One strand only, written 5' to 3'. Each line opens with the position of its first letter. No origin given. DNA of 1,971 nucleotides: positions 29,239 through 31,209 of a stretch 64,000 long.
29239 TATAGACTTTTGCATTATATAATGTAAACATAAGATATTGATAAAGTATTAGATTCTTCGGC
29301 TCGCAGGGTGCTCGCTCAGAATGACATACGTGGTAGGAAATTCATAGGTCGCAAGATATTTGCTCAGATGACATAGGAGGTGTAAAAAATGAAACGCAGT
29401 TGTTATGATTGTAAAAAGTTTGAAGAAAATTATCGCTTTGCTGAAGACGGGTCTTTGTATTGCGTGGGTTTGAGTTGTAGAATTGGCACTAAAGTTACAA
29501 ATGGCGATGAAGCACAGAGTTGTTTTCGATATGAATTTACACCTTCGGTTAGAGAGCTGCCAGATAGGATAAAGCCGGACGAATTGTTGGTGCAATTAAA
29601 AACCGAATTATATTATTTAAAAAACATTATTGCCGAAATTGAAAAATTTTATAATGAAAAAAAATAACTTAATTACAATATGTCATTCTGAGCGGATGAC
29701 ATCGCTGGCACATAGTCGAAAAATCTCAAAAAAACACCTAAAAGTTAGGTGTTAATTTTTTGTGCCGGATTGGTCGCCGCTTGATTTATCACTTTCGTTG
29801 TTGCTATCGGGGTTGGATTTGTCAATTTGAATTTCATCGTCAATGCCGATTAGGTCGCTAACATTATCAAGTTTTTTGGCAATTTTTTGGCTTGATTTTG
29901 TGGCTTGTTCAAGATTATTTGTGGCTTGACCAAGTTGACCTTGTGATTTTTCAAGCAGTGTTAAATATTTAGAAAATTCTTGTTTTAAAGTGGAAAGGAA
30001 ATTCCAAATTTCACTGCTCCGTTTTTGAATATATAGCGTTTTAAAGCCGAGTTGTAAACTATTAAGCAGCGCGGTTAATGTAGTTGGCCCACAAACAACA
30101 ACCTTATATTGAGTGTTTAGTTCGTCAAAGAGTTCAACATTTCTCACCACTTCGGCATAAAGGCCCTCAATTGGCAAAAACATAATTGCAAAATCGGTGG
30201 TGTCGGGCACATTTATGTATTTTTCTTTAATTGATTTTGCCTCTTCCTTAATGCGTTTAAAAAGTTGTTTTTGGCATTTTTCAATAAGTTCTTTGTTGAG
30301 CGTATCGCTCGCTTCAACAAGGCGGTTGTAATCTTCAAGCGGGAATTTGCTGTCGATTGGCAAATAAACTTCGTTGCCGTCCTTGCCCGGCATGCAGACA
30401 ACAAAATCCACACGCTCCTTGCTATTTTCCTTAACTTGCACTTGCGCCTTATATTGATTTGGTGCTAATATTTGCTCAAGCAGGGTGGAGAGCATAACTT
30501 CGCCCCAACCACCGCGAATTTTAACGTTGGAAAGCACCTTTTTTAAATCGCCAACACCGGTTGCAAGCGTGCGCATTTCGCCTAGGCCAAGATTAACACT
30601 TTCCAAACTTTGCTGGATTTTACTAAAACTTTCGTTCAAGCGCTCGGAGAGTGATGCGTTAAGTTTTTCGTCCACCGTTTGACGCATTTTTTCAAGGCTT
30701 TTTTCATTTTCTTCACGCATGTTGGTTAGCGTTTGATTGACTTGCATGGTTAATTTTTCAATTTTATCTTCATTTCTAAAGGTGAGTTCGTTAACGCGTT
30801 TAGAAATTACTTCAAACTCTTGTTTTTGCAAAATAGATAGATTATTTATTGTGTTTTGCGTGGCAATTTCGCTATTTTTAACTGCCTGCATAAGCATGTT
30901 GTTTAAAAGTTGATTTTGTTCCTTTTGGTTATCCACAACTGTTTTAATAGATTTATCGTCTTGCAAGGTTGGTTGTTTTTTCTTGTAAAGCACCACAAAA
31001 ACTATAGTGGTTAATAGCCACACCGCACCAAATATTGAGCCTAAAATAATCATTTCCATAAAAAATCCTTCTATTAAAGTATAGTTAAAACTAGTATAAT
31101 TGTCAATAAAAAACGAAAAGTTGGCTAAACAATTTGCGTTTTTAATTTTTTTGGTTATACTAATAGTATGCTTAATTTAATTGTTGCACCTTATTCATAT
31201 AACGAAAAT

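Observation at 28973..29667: Divergent XRE regulator plus small 4-Cys protein module, copy 1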

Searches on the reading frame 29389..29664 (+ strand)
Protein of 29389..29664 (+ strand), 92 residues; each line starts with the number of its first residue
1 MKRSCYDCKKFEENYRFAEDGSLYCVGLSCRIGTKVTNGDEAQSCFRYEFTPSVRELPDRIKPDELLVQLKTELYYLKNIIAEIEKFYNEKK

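Call 7: search_protein_families(library=pfam, proteins=[window:29389-29664:+], max_evalue=1)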
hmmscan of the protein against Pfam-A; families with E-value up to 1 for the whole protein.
window:29389-29664:+ (92 aa): 0 families

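Call 8: search_protein_families(library=phrogs, proteins=[window:29389-29664:+], max_evalue=1)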
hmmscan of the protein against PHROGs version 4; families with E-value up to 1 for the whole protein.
window:29389-29664:+ (92 aa): 0 families

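Call 9: search_protein_families(library=ncbifam, proteins=[window:29389-29664:+], max_evalue=1)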
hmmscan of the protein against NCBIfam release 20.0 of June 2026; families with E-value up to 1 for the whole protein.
window:29389-29664:+ (92 aa): 0 families

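Call 10: find_homologous_proteins(query=window:29389-29664:+, max_evalue=0.01)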
Query window:29389-29664:+ (92 aa): 1 proteins with E <= 0.01 among 1 candidates.
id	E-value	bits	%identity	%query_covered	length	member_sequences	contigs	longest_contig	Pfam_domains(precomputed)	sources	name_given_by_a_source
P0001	3.7e-56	205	100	100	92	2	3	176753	-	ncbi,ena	-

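Call 17: find_encoding_contigs(protein=P0001, flank=10000, max_places=6)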
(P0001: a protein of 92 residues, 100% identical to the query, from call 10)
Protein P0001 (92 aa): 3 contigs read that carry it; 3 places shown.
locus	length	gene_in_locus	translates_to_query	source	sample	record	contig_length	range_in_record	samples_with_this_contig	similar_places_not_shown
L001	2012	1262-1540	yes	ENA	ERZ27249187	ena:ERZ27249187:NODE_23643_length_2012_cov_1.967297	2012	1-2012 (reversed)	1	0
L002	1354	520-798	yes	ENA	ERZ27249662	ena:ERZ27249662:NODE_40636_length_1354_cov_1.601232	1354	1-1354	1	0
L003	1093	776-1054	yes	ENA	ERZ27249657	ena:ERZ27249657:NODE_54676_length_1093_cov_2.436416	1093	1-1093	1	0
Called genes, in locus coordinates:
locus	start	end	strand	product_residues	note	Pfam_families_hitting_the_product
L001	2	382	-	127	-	?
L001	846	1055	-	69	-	PF13443:HTH_26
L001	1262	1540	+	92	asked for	-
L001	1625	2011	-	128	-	?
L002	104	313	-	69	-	PF13443:HTH_26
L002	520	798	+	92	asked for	-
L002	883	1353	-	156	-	?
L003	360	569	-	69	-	PF13443:HTH_26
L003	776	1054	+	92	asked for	-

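Call 24: search_protein_representatives(alignment_id=A3)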
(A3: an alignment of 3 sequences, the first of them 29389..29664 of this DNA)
Query: 3 sequences, 93 profile positions. Proteins with E-value up to 0.001 (for the whole library): 5; up to 1e-10: 3; up to 1e-30: 1. The best 5 are listed.
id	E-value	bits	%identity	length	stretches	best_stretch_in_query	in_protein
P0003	2.9e-47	174.9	-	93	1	1-93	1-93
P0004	9.1e-24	99.5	-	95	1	1-92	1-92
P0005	1.3e-16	76.6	-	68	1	25-91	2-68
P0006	5.8e-05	39.3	-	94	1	2-87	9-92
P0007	3.5e-04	36.8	-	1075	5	17-74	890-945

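Call 27: find_encoding_contigs(protein=P0004, flank=10000, max_places=6)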
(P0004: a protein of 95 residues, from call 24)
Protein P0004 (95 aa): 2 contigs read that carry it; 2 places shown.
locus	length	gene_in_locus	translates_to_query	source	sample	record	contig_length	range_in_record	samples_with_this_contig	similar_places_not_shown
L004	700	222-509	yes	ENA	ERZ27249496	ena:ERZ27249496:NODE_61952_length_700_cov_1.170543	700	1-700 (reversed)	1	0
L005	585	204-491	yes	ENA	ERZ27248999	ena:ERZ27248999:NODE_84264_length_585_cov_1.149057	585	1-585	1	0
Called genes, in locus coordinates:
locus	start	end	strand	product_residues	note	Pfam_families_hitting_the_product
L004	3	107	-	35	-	?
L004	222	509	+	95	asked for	-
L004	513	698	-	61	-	?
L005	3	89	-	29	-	?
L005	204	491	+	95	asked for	-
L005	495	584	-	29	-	?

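Call 28: find_encoding_contigs(protein=P0006, flank=10000, max_places=6)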
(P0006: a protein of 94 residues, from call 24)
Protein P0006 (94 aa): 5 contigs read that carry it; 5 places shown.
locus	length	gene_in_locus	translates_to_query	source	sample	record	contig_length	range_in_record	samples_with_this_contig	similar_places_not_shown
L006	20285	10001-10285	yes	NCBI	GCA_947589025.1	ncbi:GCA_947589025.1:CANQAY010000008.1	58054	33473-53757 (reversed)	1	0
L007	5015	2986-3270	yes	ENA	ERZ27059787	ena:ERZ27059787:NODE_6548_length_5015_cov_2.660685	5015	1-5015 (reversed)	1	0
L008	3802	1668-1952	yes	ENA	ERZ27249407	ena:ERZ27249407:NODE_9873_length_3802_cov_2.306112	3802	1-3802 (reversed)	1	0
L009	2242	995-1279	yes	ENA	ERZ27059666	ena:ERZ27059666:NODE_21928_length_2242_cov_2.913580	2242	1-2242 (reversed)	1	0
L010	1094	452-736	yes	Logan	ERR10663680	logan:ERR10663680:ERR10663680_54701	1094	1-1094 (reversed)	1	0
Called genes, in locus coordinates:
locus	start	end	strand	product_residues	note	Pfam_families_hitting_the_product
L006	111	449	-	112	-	-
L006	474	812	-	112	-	-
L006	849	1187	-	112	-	-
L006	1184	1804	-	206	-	-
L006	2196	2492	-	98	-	PF01084:Ribosomal_S18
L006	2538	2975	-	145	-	PF00436:SSB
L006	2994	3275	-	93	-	PF01250:Ribosomal_S6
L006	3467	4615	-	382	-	PF00768:Peptidase_S11, PF13354:Beta-lactamase2, PF07943:PBP5_C (weak)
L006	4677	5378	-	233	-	PF10502:Peptidase_S26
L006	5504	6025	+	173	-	PF13306:LRR_5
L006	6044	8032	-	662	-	PF09334:tRNA-synt_1g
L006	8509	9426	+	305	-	PF13240:Zn_Ribbon_1 (weak)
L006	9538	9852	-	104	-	PF01381:HTH_3, PF12844:HTH_19, PF13443:HTH_26 (weak), PF13560:HTH_31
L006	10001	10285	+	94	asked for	-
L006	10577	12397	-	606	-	PF01411:tRNA-synt_2c, PF07973:tRNA_SAD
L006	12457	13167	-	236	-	PF01712:dNK (weak), PF02223:Thymidylate_kin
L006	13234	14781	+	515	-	-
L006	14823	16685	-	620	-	PF01134:GIDA, PF07992:Pyr_redox_2 (faint), PF21680:GIDA_C_1st, PF13932:SAM_GIDA_C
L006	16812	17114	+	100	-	-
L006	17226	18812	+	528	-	-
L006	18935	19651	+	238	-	PF00005:ABC_tran, PF13304:AAA_21 (weak)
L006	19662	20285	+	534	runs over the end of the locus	PF09847:12TM_1 (weak)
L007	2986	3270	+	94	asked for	-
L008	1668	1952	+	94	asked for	-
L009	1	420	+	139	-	?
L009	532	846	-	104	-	PF01381:HTH_3, PF12844:HTH_19, PF13443:HTH_26 (weak), PF13560:HTH_31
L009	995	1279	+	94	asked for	-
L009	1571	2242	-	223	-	?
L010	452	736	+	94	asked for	-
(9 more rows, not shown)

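Call 29: find_encoding_contigs(protein=P0005, flank=10000, max_places=6)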
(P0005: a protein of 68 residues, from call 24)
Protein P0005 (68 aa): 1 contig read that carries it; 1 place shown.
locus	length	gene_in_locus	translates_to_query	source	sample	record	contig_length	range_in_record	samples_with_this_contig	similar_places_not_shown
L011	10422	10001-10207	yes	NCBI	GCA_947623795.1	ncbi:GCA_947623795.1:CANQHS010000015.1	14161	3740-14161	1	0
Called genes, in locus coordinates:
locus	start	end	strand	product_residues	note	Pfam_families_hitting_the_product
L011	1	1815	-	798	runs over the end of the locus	PF00122:E1-E2_ATPase, PF00702:Hydrolase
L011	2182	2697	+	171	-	PF02915:Rubrerythrin, PF03232:COQ7 (faint), PF00210:Ferritin, PF09537:DUF2383 (faint)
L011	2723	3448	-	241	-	PF05239:PRC (faint)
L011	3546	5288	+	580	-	-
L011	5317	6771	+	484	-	PF03323:GerA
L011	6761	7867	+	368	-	PF03845:Spore_permease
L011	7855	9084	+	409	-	PF25198:Spore_GerAC_N, PF05504:Spore_GerAC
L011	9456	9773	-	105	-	PF01381:HTH_3, PF12844:HTH_19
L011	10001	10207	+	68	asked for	-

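Call 35: find_homologous_proteins(query=A5, max_evalue=0.1)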
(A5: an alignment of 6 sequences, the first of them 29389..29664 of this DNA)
Query A5 (6 sequences) (92 aa, profile of the alignment): 6 proteins with E <= 0.1 among 250 candidates.
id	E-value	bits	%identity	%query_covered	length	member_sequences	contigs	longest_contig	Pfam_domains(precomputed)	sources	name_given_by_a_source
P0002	4.4e-38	147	40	100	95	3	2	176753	-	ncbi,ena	-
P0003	1.5e-37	145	33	100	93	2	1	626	-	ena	-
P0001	1.6e-34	136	100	100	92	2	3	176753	-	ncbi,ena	-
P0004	3.7e-34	135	58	99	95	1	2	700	-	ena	-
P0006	2.0e-25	107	26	63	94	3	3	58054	-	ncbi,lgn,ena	-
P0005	2.4e-23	100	29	68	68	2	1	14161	-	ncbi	-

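Call 45: predict_structure(alignment_id=A4)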
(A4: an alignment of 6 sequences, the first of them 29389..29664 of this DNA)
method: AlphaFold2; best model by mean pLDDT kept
length: 92 residues; sequences in the alignment: 6
mean_pLDDT: 67.0   pTM: 0.32
mean pLDDT of the five models: 67.0, 63.3, 59.6, 59.5, 58.4
residues with pLDDT >= 90: 15; 70-90: 25; 50-70: 35; < 50: 17
segments of 3 or more residues with pLDDT < 50: 1-3, 44-57
pLDDT, mean of each block of 10 residues (from residue 1): 54 76 73 59 45 45 71 90 91 64
secondary structure, 60 per line:
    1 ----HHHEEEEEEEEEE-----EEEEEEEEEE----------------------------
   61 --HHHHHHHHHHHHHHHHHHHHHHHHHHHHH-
elements in order: E8-17 E23-32 H63-91

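Call 47: search_protein_families(library=padloc, proteins=[window:29389-29664:+, P0006], max_evalue=1)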
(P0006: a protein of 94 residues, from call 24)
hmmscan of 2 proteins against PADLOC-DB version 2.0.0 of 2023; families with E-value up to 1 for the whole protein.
window:29389-29664:+ (92 aa): 0 families

P0006 (94 aa): 0 families

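Call 49: search_solved_structures(query=A5, max_evalue=10)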
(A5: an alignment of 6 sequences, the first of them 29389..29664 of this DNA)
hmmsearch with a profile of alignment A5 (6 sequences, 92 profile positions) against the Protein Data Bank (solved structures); distinct sequences matched with E-value up to 10: 1.
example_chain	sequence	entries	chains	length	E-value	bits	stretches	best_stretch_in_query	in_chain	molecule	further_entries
3q5i_A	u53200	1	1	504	0.016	18.7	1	44-80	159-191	Protein kinase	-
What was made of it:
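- No homology to any known iron-sulfur or redox-sensor family (calls 7, 9, 49).
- Tried and rejected: A PDB sequence profile search returned one spurious kinase hit at E 0.016 (call 49).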

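Call 50: fold_search(model_id=the predicted structure, library=pdb)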
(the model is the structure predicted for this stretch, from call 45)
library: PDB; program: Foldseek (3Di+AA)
matches with E <= 10: 252; with E <= 0.001: 0
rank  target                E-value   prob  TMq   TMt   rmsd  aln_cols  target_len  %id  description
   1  8aa0_A                1.6e+00  0.41  0.21  0.02   1.7        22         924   18  Levan utilisation machinery (utilisome) with levan fructo-oligosaccharides DP 8-12 (released 2023-06-07)
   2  9hce_a                1.6e+00  0.06  0.15  0.16  15.4        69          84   12  Mouse mitoribosome large subunit assembly intermediate (without uL16m) bound to MRM3 dimer and the MALSU-L0R8F8-mt-ACP (released 2025-06-18)
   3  6zsb_a                1.7e+00  0.06  0.16  0.16  18.3        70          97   10  Human mitochondrial ribosome in complex with mRNA and P-site tRNA (released 2020-09-16)
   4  6zm5_V                1.7e+00  0.06  0.17  0.09  13.4        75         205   15  Human mitochondrial ribosome in complex with OXA1L, mRNA, A/A tRNA, P/P tRNA and nascent polypeptide (released 2021-01-13)
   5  8a9y_A                1.9e+00  0.47  0.20  0.02   1.7        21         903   19  Substrate-free levan utilisation machinery (utilisome) (released 2023-06-07)
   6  6zlt_B                1.9e+00  0.35  0.21  0.02   1.9        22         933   18  Open-open state of the Bt1762-Bt1763 levan transport system (released 2020-11-11)
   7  7qh7_a                1.9e+00  0.07  0.16  0.19  15.5        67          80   10  Cryo-EM structure of the human mtLSU assembly intermediate upon MRM2 depletion - class 4 (released 2022-05-18)
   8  8k2a_Lp               1.9e+00  0.05  0.16  0.16  17.8        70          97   11  Cryo-EM structure of the human 55S mitoribosome with Tigecycline (released 2024-07-10)
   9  9hny_F3               2.0e+00  0.12  0.22  0.03  10.6        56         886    2  Mitoribosomal small subunit in complex with Mettl15 and Mettl17 (released 2025-03-26)
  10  6edt_J                2.0e+00  0.09  0.25  0.22  15.8        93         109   12  Mycobacterium tuberculosis RNAP open promoter complex with RbpA/CarD and AP3 promoter (released 2018-11-21)
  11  9hcg_V                2.1e+00  0.05  0.17  0.09  14.2        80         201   15  Mouse mitoribosome large subunit assembly intermediate bound to NSUN4, METRF4, MRM2, GTPBP7 and MALSU1-L0R8F8-mt-ACP c (released 2025-06-18)
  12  5t3r_D                2.3e+00  0.33  0.21  0.03   3.3        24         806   17  Crystal structure of BT1762-1763 (released 2016-12-14)
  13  8s89                  2.4e+00  0.13  0.19  0.06   5.7        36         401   17  Efficient and scalable protein design using a relaxed sequence space (released 2024-10-16)
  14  7olc_LP               2.4e+00  0.06  0.18  0.10  23.4        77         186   10  Thermophilic eukaryotic 80S ribosome at idle POST state (released 2022-01-26)
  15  6zlu_B                2.6e+00  0.33  0.21  0.03   1.8        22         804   18  Closed-closed state of the Bt1762-Bt1763 levan transport system (released 2020-11-11)
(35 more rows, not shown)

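Call 74: list_cluster_members(proteins=[P0001, P0002, P0006, P0005, P0004, P0003])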
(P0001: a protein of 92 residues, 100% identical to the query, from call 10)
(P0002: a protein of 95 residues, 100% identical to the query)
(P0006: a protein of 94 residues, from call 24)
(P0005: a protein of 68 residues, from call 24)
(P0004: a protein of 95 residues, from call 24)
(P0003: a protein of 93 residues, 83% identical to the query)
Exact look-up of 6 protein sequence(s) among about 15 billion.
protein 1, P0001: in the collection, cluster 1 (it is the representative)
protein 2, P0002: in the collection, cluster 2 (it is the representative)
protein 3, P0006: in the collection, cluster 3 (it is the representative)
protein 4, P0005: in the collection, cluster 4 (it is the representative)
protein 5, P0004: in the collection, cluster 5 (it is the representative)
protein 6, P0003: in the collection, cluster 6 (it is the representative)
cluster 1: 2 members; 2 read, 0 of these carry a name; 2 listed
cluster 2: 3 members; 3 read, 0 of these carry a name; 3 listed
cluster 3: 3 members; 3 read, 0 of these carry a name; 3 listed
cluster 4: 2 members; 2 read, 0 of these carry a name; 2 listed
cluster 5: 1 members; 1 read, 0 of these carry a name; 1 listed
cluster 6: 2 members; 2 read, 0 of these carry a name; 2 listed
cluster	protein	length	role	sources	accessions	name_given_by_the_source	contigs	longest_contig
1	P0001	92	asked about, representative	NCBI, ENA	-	-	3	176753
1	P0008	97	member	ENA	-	-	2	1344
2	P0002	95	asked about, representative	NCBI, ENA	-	-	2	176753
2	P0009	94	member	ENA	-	-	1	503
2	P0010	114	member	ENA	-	-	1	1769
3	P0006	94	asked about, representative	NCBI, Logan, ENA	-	-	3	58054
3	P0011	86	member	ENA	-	-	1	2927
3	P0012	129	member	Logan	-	-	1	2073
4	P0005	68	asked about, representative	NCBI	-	-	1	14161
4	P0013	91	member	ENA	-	-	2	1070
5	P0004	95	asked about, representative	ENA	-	-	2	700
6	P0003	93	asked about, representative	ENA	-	-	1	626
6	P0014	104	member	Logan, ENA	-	-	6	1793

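Call 98: search_protein_families(library=pfam, proteins=[L004:3-107:-, L006:9541-9852:-, L011:9459-9773:-, L006:8509-9423:+], max_evalue=0.01)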
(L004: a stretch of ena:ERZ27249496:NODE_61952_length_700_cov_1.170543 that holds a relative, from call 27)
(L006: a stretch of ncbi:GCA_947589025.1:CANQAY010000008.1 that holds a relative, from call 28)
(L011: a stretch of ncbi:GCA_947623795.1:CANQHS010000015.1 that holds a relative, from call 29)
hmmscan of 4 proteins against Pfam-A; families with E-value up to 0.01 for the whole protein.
L004:3-107:- (35 aa): 3 families
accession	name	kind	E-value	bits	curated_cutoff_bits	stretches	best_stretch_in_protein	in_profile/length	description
PF01381.28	HTH_3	-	4.9e-08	33.3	23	1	4-34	1-31/55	Helix-turn-helix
PF13560.12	HTH_31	-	0.0001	23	27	1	4-34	6-36/64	Helix-turn-helix domain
PF12844.13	HTH_19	-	0.00021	21.6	30.2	1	3-33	3-33/64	Helix-turn-helix domain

L006:9541-9852:- (104 aa): 6 families
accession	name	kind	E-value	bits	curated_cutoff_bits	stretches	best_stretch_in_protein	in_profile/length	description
PF01381.28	HTH_3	-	1.5e-18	67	23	1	3-56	1-54/55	Helix-turn-helix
PF12844.13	HTH_19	-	1.5e-10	41.2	30.2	1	2-57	3-58/64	Helix-turn-helix domain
PF13560.12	HTH_31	-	1e-08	35.8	27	1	4-55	7-59/64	Helix-turn-helix domain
PF13443.12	HTH_26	-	2.1e-07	31.5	22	1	2-61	1-61/63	Cro/C1-type HTH DNA-binding domain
PF07022.19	Phage_CI_repr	-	0.00018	22.2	22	1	3-60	3-60/65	Bacteriophage CI repressor helix-turn-helix domain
PF00376.29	MerR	-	0.0043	17.3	28.2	0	15-33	3-21/38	MerR family regulatory protein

L011:9459-9773:- (105 aa): 3 families
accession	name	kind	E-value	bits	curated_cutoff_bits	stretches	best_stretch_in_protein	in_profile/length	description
PF01381.28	HTH_3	-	9e-12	45.3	23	1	4-58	1-55/55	Helix-turn-helix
PF12844.13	HTH_19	-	1e-09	38.6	30.2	1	2-57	2-57/64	Helix-turn-helix domain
PF13560.12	HTH_31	-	8.4e-05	23.2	27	1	3-55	5-58/64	Helix-turn-helix domain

L006:8509-9423:+ (305 aa): 6 families
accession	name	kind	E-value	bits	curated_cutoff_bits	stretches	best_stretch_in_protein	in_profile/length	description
PF13240.11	Zn_Ribbon_1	-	4e-06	26.9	25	1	282-304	1-23/23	zinc-ribbon domain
PF13248.11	Zn_ribbon_3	-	0.00049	19.9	27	1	282-304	4-26/26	zinc-ribbon domain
PF12773.13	DZR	-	0.00077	20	27.3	1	278-304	10-34/45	Double zinc ribbon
PF23455.1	DUF7129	-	0.0012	18.9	30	1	273-304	2-37/45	Domain of unknown function (DUF7129)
PF24460.1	DUF7575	-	0.0013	18.4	28.5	0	276-290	13-27/28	Domain of unknown function (DUF7575)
PF24463.1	DUF7577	-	0.0078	16.2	28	0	279-289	1-11/27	Domain of unknown function (DUF7577)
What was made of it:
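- On XRE / Cro-C1 HTH regulators (the two regulator genes): The partners in L004, L006 and L011 also match HTH_3 (call 98).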

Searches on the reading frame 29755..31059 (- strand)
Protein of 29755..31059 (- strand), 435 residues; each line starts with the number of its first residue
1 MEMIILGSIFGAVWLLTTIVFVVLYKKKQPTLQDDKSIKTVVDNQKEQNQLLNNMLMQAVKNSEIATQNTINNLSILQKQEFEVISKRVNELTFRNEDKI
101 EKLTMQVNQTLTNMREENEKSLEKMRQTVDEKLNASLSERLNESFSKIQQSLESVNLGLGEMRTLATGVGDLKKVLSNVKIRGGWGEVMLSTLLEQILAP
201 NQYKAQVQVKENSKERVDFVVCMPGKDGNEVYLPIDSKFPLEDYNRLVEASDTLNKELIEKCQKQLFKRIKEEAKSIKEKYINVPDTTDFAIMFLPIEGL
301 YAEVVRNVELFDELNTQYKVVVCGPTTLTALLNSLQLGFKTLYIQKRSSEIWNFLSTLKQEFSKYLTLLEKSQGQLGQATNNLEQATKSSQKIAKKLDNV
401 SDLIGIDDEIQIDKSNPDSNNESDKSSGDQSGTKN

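Call 19: search_protein_families(library=pfam, proteins=[window:29755-31059:-], max_evalue=0.001)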
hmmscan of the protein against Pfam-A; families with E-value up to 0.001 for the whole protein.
window:29755-31059:- (435 aa): 1 family
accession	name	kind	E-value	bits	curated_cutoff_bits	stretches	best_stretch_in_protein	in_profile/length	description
PF02646.22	RmuC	-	2.3e-73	247.3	26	1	120-403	1-284/291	RmuC family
